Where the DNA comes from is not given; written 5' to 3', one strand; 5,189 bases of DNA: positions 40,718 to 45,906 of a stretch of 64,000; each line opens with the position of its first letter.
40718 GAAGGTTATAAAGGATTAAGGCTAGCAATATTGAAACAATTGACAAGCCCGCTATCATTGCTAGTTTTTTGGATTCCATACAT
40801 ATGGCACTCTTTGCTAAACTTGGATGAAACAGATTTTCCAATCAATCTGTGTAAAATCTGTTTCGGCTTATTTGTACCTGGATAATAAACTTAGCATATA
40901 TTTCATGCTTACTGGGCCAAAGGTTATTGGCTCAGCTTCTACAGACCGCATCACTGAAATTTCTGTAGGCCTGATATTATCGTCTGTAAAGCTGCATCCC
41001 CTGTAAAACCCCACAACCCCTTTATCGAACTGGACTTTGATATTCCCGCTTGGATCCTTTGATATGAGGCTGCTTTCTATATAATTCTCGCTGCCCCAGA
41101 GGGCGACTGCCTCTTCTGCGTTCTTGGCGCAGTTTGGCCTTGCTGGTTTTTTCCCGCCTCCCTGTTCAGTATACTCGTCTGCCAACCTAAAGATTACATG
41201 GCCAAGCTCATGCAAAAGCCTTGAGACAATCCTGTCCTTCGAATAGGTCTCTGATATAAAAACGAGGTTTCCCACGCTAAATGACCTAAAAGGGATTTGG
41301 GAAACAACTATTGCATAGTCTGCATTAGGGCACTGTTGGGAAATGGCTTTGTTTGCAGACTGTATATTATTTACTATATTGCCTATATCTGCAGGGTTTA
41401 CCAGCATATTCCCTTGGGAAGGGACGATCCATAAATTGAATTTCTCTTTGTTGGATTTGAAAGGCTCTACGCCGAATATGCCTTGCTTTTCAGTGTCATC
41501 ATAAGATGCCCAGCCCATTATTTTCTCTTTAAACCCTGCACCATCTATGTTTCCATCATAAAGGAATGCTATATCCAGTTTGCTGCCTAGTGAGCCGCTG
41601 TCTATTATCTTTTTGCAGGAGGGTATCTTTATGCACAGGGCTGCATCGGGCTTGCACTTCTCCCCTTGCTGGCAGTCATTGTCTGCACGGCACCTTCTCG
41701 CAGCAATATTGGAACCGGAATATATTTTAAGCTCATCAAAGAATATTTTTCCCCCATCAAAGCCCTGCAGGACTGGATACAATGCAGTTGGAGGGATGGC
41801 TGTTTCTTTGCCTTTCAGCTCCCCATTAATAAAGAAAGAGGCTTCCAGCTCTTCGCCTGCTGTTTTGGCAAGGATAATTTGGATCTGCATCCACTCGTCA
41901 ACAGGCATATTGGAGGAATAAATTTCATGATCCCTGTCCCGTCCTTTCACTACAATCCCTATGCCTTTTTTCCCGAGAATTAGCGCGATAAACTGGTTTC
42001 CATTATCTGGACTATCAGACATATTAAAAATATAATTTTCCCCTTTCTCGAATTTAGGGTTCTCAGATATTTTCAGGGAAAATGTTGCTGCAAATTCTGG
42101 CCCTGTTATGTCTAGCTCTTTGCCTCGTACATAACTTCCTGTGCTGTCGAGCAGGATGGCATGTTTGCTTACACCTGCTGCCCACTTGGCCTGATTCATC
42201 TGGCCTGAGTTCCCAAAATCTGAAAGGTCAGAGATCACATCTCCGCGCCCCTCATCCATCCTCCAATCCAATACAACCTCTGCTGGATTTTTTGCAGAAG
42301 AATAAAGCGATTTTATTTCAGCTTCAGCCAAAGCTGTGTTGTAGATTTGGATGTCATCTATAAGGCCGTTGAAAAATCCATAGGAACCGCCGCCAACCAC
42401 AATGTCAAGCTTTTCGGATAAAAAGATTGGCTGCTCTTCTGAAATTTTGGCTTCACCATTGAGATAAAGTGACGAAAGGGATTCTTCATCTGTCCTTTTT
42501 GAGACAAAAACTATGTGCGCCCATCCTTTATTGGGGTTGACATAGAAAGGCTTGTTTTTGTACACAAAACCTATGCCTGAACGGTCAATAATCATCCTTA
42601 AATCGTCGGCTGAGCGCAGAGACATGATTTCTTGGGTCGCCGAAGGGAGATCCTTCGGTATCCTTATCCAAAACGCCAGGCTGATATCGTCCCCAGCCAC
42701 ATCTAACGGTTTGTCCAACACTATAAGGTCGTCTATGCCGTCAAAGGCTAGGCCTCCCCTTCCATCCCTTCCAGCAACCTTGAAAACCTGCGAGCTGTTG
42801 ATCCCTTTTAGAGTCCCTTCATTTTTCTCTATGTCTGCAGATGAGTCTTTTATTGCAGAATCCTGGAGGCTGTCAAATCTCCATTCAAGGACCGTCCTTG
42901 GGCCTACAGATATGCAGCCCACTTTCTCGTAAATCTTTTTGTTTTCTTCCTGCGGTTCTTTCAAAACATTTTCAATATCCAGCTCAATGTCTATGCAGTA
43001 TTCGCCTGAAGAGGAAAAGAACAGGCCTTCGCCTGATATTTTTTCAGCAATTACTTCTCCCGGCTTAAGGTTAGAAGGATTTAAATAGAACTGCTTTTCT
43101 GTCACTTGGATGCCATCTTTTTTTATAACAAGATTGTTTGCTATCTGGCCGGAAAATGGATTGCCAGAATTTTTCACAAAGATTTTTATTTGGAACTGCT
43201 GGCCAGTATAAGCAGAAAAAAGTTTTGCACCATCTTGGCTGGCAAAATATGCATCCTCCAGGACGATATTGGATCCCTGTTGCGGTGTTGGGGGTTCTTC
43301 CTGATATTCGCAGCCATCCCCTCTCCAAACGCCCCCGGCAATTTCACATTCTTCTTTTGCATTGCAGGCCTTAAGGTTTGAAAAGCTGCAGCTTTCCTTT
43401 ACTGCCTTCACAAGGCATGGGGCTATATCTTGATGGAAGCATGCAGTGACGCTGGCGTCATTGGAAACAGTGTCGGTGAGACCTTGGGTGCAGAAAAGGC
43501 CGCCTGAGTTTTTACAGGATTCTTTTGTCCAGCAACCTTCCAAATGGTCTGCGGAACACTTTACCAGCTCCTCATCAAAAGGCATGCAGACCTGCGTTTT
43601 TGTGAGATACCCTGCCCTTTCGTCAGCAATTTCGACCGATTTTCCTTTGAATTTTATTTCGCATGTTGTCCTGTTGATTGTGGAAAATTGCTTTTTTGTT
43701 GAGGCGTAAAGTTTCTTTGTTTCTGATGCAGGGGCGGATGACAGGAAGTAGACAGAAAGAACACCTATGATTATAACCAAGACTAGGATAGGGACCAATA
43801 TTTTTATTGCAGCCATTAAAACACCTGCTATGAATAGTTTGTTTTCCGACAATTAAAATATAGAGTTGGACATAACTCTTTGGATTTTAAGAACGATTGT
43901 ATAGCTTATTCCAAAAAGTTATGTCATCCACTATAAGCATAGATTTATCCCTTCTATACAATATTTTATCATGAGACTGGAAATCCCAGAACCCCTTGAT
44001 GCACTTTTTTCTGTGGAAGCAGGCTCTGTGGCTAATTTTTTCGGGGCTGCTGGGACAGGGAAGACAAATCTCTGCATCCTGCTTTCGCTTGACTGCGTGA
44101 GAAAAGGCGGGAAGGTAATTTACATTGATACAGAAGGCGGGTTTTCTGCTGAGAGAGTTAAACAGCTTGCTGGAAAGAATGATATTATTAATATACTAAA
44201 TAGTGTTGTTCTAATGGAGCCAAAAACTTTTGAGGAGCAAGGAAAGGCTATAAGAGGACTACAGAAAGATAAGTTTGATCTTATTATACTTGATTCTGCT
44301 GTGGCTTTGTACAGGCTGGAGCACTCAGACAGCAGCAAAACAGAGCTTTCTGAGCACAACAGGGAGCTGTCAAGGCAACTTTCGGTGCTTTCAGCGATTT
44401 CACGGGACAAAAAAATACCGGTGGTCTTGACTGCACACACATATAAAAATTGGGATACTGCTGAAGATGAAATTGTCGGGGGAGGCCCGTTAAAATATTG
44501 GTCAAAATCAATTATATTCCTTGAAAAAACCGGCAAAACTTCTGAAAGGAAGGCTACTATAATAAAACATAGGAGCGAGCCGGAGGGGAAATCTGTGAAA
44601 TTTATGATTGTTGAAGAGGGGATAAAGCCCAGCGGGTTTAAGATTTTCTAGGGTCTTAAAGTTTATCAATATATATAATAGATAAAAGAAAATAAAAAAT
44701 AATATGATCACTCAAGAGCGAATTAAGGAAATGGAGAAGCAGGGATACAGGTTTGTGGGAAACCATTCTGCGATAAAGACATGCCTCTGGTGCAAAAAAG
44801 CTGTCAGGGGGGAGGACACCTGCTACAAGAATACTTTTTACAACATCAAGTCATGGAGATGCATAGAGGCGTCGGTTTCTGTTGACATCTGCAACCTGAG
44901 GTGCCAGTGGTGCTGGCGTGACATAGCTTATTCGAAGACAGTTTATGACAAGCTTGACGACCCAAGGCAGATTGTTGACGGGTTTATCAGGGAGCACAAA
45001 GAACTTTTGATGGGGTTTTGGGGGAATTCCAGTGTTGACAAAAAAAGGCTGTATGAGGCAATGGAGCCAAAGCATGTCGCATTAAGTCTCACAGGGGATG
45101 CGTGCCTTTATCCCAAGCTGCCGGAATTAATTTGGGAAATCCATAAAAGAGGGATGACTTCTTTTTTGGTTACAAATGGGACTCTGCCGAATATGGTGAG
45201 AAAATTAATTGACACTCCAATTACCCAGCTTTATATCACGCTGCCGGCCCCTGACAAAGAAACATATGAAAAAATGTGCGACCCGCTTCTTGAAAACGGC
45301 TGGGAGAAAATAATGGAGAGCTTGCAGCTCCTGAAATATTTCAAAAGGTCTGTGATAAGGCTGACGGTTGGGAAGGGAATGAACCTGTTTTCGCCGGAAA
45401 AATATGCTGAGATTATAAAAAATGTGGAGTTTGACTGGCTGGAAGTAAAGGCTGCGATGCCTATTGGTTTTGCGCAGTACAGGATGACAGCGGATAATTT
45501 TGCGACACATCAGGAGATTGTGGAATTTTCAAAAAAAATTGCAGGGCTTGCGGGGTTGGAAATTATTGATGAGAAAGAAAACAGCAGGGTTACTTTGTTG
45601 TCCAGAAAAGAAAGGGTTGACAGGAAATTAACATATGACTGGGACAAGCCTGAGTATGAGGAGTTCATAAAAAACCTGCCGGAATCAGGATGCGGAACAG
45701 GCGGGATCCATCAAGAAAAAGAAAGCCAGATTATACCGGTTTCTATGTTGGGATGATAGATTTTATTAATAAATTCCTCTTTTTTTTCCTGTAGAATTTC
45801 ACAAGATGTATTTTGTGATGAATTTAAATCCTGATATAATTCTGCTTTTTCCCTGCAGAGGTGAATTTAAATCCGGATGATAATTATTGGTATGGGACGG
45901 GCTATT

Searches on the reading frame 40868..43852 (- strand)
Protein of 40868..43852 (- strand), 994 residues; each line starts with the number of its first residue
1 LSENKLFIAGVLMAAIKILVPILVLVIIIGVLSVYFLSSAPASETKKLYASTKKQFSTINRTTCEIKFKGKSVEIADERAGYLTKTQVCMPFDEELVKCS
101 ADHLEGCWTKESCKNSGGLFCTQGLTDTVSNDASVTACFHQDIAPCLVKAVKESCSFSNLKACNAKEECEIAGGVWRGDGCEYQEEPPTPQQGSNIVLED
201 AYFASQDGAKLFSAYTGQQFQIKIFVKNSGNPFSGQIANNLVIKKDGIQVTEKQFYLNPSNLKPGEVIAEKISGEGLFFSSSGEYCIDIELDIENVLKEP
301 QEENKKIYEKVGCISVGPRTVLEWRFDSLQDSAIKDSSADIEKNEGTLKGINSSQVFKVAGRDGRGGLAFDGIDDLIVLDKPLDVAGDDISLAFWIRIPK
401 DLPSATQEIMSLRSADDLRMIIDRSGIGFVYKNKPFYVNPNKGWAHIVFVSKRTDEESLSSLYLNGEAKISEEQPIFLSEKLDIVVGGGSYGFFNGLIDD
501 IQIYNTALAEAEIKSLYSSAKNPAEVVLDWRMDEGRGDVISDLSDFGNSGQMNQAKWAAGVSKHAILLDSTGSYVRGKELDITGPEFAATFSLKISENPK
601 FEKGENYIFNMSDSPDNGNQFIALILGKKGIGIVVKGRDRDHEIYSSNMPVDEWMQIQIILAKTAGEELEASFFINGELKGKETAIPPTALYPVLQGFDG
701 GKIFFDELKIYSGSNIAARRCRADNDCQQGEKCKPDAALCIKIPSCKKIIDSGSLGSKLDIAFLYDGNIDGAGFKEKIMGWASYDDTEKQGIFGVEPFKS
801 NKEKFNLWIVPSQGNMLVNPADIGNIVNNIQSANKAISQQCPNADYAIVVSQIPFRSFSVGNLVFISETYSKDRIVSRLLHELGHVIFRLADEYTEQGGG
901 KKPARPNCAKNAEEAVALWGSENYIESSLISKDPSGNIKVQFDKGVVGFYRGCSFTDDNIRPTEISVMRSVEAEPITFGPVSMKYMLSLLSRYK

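Call 7: search_protein_families(library=pfam, proteins=[window:40868-43852:-], max_evalue=0.1)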
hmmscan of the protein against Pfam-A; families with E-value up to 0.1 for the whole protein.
window:40868-43852:- (994 aa): 4 families
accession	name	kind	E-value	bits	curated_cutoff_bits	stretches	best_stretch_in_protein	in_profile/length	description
PF13385.13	Laminin_G_3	-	1e-15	58.6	27.6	1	374-514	4-151/151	Concanavalin A-like lectin/glucanases superfamily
PF09471.16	Peptidase_M64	-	8.4e-05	22.3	26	1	879-900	146-166/302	IgA Peptidase M64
PF07705.17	CARDB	-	0.00014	22.5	22.7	1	213-305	14-97/101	CARDB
PF00354.24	Pentaxin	-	0.049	13.8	25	0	492-532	142-181/194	Pentaxin family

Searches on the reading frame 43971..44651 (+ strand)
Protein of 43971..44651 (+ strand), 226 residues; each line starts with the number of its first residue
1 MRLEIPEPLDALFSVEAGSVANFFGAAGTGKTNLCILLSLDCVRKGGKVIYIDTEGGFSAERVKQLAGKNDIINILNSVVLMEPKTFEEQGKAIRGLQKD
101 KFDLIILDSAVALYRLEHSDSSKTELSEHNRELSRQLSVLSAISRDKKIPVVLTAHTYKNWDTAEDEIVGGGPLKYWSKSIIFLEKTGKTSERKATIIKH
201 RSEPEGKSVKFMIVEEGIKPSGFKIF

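Call 11: search_protein_families(library=pfam, proteins=[window:43971-44651:+], max_evalue=0.001)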
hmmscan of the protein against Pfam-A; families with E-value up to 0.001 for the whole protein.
window:43971-44651:+ (226 aa): 10 families
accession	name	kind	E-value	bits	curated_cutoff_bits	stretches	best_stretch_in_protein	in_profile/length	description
PF08423.17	Rad51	-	2.1e-23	83.3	22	1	15-219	23-242/244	Rad51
PF13481.12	AAA_25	-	1.4e-09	38.3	27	1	16-160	31-193/195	AAA domain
PF00154.27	RecA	-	7.9e-07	29.2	27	1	17-194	51-228/262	recA bacterial DNA recombination protein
PF13479.12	AAA_24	-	5.5e-06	26.8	27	1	24-168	8-141/195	AAA domain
PF01935.23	DUF87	-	0.00022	21.8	23.2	1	24-133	29-143/220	Helicase HerA, central domain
PF07088.17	GvpD_P-loop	-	0.0003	21.2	24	1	11-117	3-90/189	GvpD gas vesicle protein, P-loop domain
PF01695.23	IstB_IS21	-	0.00032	20.7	24.1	0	23-68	97-142/238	IstB-like ATP binding protein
PF01656.29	CbiA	-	0.00092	19.6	25.4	0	27-149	8-115/125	CobQ/CobB/MinD/ParA nucleotide binding domain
PF00448.28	SRP54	-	0.00093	19.3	22.7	0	20-140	3-121/196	SRP54-type protein, GTPase domain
PF06745.19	ATPase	-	0.001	19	26.6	0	16-219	17-225/231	KaiC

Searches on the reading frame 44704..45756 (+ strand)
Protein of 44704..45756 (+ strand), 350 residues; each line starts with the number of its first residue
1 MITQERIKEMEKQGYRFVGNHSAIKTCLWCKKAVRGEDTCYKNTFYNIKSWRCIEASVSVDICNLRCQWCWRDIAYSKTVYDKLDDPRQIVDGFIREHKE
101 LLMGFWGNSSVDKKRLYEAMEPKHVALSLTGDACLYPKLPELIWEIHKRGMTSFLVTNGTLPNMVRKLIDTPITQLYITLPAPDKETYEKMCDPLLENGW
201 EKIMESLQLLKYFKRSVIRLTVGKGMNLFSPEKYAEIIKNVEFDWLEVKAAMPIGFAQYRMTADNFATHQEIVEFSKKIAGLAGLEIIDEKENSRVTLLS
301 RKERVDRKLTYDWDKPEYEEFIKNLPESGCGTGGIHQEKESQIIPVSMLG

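Call 11: search_protein_families(library=pfam, proteins=[window:44704-45756:+], max_evalue=0.001)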
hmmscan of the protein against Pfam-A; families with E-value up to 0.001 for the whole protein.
window:44704-45756:+ (350 aa): 2 families
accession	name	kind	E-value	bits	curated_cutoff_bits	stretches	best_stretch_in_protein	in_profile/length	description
PF04055.27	Radical_SAM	-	2.3e-14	54.4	29.5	1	60-233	4-161/166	Radical SAM superfamily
PF08608.17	Wyosine_form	-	8.1e-12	45.7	22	1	244-301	5-63/63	Wyosine base formation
